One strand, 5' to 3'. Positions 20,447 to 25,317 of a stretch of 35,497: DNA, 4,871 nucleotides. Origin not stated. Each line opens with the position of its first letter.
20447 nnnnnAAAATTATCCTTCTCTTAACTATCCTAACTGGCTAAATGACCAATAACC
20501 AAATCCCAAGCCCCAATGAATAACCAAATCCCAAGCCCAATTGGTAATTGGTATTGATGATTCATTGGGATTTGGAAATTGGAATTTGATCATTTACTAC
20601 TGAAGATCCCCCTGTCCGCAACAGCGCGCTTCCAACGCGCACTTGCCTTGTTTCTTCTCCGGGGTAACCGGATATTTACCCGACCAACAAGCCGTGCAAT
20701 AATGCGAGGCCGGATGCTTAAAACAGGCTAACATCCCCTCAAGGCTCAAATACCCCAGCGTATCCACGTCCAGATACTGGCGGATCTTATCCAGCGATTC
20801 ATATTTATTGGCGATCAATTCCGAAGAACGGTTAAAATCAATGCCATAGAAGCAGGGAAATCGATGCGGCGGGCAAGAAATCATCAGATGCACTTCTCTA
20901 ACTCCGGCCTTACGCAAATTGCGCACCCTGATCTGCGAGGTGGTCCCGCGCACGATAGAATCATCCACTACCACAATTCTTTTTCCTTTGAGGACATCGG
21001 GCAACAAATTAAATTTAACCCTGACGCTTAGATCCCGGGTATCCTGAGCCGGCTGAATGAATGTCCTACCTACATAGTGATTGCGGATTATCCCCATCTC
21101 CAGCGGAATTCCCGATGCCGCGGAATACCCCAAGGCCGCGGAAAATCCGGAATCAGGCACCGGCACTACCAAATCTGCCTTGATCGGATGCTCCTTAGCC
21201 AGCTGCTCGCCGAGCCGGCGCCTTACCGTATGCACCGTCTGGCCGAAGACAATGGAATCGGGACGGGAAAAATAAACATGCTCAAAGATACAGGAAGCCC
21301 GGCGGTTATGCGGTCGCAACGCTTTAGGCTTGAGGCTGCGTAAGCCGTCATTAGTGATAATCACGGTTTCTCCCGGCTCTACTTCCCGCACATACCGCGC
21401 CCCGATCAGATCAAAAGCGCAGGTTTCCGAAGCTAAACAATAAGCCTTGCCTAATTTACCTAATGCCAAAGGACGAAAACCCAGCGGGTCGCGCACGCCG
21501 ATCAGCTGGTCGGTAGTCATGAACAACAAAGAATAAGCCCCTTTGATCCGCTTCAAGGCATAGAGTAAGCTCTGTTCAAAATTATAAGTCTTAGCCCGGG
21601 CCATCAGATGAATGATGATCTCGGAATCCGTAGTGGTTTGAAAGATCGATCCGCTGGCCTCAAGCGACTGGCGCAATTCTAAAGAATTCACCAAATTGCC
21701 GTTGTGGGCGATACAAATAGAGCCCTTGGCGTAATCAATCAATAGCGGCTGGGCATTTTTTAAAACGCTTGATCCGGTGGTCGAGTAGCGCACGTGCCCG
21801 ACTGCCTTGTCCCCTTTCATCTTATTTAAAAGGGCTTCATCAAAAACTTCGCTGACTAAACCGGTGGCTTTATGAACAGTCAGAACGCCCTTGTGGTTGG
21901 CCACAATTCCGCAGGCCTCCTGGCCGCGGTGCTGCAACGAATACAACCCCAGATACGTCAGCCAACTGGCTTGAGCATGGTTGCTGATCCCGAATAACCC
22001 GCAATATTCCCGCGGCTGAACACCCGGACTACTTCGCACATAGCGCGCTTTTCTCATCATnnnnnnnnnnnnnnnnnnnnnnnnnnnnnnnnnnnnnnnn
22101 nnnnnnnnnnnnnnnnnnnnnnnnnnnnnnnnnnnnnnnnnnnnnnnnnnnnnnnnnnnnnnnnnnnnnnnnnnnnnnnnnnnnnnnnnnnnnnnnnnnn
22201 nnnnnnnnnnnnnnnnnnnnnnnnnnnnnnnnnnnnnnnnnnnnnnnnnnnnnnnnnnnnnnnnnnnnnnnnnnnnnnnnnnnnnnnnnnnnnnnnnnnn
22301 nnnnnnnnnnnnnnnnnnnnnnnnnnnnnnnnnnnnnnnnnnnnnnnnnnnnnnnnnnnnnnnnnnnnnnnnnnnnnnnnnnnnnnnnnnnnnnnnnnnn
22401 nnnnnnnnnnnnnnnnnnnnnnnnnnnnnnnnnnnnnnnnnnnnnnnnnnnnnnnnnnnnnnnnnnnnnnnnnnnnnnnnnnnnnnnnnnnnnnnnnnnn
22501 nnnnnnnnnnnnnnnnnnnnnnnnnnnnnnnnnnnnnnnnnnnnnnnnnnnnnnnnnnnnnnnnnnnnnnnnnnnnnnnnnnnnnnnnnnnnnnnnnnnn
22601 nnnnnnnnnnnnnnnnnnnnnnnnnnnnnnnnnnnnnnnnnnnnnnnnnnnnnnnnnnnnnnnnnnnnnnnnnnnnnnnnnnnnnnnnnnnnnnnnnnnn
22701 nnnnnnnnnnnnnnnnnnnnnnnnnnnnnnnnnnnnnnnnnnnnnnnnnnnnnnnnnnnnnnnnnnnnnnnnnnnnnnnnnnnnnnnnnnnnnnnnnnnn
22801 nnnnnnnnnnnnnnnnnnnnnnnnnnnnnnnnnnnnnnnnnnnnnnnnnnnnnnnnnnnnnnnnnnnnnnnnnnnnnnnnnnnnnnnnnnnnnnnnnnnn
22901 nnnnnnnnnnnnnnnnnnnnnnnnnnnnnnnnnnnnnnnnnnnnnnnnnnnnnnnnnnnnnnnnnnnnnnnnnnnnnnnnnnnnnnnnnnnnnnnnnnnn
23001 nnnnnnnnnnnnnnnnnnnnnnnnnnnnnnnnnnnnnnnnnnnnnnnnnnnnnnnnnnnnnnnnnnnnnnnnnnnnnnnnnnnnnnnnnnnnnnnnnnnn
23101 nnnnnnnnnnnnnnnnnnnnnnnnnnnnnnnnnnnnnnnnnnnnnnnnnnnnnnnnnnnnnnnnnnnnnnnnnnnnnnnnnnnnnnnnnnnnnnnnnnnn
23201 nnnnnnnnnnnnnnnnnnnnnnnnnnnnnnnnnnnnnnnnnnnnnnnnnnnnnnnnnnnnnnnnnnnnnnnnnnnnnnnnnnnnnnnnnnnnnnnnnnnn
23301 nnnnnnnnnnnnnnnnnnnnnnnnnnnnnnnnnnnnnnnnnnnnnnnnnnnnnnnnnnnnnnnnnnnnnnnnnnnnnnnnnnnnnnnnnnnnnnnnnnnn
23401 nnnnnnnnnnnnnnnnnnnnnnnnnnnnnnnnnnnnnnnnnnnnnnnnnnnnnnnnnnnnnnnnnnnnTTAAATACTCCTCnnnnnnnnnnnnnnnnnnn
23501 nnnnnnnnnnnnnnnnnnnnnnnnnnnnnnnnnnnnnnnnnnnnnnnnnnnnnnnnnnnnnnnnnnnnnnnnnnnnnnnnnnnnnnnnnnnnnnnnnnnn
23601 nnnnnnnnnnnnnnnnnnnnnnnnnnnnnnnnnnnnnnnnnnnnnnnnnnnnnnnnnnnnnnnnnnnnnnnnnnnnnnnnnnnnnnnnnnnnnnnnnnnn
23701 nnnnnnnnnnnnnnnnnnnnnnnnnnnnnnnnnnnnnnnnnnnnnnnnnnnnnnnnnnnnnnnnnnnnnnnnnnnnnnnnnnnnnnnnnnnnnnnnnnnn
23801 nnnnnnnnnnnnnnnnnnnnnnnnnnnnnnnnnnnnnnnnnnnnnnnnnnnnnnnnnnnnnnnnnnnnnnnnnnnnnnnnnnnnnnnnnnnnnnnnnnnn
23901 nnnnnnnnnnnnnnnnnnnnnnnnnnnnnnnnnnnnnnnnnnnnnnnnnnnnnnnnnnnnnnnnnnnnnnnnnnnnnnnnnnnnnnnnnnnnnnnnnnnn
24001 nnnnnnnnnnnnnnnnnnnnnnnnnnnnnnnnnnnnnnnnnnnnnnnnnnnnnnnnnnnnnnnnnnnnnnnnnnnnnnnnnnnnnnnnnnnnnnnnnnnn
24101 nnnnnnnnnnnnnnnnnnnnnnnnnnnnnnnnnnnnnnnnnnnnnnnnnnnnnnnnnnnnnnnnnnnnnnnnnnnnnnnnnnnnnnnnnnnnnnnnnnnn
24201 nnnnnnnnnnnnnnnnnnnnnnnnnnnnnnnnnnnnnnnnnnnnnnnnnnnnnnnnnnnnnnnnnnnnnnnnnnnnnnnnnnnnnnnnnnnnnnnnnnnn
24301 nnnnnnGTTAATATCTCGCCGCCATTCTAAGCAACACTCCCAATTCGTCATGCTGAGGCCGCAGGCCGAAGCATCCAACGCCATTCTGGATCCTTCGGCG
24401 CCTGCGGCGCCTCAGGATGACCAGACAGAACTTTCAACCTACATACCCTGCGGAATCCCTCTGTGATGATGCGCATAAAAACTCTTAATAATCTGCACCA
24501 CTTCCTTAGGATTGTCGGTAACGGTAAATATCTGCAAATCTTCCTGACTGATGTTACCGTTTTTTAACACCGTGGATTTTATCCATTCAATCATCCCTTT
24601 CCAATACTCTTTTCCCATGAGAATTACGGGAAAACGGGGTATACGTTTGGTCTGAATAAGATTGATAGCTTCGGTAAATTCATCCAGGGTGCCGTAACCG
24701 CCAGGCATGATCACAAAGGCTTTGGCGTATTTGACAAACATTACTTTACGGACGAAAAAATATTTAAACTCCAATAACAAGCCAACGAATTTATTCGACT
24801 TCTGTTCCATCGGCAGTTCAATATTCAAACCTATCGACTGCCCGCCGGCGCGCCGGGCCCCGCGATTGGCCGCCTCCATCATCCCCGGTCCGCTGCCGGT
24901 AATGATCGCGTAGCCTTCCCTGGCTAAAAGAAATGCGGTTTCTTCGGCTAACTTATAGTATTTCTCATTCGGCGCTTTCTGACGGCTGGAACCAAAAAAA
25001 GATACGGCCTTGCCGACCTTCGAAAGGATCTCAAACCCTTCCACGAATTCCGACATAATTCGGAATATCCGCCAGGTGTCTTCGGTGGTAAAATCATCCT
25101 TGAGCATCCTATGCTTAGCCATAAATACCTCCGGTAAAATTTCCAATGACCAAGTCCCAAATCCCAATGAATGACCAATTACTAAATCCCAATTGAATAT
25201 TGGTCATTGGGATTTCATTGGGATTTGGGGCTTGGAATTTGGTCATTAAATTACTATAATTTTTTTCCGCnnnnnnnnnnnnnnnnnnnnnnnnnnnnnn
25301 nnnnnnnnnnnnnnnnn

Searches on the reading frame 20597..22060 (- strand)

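Call 64: search_protein_families(library=pfam, proteins=[window:20597-22060:-], max_evalue=0.00001)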
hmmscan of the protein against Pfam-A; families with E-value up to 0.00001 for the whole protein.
window:20597-22060:- (487 aa): 4 families
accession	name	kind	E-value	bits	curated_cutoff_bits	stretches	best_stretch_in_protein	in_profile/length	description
PF13537.11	GATase_7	-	1.8e-19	70.4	25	1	99-216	9-121/123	Glutamine amidotransferase domain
PF13522.11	GATase_6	-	8.5e-17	61.8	27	1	82-212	9-130/130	Glutamine amidotransferase domain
PF13230.11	GATase_4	-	1e-06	28.3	23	1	80-154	68-139/272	Glutamine amidotransferases class-II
PF00156.33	Pribosyltran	-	3.7e-06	26.8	26.3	1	281-396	16-124/158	Phosphoribosyl transferase domain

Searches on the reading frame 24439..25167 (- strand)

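Call 65: search_protein_families(library=pfam, proteins=[window:24439-25167:-], max_evalue=0.00001)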
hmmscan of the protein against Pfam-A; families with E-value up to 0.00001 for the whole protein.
window:24439-25167:- (242 aa): 2 families
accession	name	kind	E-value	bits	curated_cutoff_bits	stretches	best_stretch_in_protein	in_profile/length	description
PF03641.19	Lysine_decarbox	-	3.6e-35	121.4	27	1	97-225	1-129/131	Possible lysine decarboxylase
PF18306.6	LDcluster4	-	1.9e-17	63.7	26.3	1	55-169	4-115/151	SLOG cluster4 family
